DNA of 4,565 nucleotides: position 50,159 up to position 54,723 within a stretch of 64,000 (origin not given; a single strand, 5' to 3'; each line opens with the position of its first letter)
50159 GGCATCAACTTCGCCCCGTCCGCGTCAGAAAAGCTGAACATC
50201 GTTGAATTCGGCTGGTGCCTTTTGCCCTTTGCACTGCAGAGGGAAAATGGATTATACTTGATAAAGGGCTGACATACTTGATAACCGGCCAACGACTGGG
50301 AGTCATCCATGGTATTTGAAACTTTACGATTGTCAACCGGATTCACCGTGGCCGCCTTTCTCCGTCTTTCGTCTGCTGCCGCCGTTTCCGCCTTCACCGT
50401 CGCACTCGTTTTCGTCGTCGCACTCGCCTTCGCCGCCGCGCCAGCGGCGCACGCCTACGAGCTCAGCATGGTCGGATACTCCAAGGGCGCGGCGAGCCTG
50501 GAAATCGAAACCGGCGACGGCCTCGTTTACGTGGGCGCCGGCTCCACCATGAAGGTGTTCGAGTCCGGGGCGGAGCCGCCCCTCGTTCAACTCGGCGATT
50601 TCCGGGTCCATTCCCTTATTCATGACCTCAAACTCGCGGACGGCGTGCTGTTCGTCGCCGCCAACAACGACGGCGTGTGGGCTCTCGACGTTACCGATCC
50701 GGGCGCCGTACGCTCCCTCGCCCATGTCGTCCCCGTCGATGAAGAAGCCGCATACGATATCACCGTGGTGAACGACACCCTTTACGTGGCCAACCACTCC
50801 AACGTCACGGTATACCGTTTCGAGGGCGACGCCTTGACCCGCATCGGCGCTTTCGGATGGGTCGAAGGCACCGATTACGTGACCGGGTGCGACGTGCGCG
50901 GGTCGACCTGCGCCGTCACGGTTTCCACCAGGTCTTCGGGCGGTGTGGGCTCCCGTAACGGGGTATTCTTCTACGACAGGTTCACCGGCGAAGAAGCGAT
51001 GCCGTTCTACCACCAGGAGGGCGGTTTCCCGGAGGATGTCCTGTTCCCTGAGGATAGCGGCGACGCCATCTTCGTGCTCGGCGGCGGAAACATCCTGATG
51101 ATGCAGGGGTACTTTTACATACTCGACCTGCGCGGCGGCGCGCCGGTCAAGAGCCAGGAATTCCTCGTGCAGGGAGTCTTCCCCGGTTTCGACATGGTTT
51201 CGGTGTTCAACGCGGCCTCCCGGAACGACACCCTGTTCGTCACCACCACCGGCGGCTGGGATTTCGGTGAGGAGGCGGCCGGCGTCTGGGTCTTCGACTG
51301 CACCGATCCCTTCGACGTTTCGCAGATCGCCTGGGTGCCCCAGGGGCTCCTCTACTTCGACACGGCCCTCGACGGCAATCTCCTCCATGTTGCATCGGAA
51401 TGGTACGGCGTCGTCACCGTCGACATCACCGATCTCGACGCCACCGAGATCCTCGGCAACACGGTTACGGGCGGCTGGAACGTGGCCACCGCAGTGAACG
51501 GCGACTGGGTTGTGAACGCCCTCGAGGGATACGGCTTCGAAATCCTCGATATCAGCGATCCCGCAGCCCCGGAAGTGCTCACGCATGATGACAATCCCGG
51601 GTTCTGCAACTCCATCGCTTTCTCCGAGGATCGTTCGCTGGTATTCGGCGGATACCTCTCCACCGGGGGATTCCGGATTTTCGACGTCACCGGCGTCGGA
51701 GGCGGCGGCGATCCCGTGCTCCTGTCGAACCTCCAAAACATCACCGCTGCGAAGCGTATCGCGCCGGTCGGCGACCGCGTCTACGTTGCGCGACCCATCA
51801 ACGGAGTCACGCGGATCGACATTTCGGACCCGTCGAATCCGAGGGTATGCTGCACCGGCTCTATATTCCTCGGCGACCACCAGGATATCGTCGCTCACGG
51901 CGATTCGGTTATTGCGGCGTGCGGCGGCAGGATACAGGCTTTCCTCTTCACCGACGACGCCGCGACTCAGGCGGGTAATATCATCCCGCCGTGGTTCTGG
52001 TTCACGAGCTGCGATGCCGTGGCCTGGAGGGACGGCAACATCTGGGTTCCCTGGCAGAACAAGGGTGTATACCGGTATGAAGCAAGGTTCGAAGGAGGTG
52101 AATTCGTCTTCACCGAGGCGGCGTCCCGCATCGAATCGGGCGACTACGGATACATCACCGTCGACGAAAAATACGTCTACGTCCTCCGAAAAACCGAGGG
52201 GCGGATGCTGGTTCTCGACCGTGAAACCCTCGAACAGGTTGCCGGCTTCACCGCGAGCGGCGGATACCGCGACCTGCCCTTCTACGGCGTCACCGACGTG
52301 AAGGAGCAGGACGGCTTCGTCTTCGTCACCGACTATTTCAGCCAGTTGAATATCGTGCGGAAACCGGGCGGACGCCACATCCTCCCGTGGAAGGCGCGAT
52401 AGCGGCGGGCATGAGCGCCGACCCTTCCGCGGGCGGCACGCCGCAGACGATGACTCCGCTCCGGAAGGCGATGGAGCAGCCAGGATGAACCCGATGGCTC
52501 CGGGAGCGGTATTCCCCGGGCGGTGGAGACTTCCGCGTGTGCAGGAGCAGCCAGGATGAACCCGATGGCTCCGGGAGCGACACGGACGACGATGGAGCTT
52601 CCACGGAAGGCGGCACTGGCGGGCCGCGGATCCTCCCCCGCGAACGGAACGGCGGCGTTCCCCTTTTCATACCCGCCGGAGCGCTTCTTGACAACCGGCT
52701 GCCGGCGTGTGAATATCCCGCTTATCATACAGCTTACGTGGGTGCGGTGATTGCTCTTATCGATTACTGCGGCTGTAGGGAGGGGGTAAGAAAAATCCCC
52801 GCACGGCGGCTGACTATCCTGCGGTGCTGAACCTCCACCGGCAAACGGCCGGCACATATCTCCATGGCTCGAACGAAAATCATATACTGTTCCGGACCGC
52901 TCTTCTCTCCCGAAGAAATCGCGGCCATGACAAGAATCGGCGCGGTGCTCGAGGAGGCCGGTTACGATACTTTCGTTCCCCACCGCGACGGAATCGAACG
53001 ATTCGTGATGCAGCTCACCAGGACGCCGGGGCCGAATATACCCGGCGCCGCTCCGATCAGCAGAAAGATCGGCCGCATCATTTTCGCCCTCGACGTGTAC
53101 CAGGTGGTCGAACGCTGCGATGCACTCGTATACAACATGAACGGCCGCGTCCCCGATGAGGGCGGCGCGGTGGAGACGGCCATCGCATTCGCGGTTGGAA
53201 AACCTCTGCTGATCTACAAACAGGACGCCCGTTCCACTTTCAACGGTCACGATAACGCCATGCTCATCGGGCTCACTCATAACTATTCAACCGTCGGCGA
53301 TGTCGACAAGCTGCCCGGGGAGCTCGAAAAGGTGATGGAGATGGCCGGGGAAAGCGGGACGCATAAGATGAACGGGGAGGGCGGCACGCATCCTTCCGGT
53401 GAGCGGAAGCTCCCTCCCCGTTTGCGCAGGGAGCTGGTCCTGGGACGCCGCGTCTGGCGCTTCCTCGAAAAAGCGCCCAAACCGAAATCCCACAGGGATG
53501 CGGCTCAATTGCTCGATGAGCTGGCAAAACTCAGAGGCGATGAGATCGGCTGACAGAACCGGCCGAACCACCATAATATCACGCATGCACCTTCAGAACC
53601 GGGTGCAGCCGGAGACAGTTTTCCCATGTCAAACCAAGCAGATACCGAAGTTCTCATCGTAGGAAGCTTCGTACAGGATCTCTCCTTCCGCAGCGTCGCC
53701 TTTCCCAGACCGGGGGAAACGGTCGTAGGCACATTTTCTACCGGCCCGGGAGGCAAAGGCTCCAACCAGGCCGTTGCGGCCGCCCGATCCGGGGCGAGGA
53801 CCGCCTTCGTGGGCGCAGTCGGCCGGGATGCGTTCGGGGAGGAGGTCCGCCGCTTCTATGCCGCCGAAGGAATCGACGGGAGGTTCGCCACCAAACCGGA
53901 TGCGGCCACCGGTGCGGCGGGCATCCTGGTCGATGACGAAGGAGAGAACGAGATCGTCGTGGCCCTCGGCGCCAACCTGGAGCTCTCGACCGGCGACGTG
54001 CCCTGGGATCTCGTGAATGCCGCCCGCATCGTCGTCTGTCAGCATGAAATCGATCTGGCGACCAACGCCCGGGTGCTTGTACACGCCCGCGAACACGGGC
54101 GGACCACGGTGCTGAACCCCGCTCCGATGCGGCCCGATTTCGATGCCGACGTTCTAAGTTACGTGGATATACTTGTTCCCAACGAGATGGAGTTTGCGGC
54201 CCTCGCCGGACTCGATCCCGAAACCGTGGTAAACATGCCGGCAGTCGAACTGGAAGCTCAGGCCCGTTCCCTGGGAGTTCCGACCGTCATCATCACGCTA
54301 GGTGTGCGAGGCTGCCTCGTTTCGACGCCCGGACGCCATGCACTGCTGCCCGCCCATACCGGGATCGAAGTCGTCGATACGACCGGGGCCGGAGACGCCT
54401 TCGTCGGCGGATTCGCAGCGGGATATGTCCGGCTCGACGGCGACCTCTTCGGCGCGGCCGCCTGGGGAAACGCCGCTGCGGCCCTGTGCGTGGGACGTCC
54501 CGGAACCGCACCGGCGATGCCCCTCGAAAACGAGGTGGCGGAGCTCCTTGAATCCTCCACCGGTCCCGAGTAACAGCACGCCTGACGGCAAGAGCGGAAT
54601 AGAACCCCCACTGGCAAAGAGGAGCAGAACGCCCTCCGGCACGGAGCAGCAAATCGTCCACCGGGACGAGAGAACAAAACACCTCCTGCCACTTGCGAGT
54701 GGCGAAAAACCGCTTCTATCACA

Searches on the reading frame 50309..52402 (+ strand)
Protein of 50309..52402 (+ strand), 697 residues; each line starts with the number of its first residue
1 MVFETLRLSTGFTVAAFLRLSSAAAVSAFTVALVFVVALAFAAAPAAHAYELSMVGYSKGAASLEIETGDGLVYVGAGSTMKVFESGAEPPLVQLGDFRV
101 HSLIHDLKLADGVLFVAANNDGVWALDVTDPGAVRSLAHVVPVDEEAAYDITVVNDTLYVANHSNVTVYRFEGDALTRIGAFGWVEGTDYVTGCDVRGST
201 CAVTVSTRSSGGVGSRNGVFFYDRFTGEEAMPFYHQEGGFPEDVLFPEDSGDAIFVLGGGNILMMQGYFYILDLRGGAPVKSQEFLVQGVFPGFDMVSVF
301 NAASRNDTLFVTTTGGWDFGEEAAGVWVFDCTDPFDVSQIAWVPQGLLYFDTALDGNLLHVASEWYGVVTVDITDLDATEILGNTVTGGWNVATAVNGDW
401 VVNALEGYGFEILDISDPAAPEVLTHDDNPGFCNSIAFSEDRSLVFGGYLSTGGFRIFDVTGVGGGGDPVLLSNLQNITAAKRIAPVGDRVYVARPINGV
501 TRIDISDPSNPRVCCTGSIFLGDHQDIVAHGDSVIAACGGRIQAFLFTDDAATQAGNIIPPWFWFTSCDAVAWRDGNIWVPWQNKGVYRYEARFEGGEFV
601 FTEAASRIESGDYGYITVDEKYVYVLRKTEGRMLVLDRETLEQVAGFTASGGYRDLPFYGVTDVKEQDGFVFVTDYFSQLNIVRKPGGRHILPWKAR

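Call 29: search_protein_families(library=pfam, proteins=[window:50309-52402:+], max_evalue=0.0001)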
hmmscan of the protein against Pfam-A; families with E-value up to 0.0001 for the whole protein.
window:50309-52402:+ (697 aa): 1 family
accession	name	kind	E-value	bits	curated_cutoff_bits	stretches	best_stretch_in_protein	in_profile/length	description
PF08309.17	LVIVD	-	1.2e-06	28.1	20.2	0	481-512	4-35/42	LVIVD repeat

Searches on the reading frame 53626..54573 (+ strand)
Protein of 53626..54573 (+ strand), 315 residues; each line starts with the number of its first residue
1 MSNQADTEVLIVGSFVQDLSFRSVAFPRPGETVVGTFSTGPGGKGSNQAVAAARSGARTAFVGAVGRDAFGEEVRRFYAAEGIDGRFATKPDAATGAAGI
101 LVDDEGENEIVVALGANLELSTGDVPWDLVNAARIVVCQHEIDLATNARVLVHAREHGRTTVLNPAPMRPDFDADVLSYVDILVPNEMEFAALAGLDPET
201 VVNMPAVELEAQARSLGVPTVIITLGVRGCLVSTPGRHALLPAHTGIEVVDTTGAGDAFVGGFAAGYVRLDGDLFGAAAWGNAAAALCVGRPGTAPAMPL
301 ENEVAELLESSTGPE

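Call 29: search_protein_families(library=pfam, proteins=[window:53626-54573:+], max_evalue=0.0001)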
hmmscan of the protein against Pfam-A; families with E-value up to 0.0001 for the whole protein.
window:53626-54573:+ (315 aa): 1 family
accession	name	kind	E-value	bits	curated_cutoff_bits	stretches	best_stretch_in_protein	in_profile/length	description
PF00294.29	PfkB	-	4.9e-58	197.3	25.8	1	7-299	2-300/302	pfkB family carbohydrate kinase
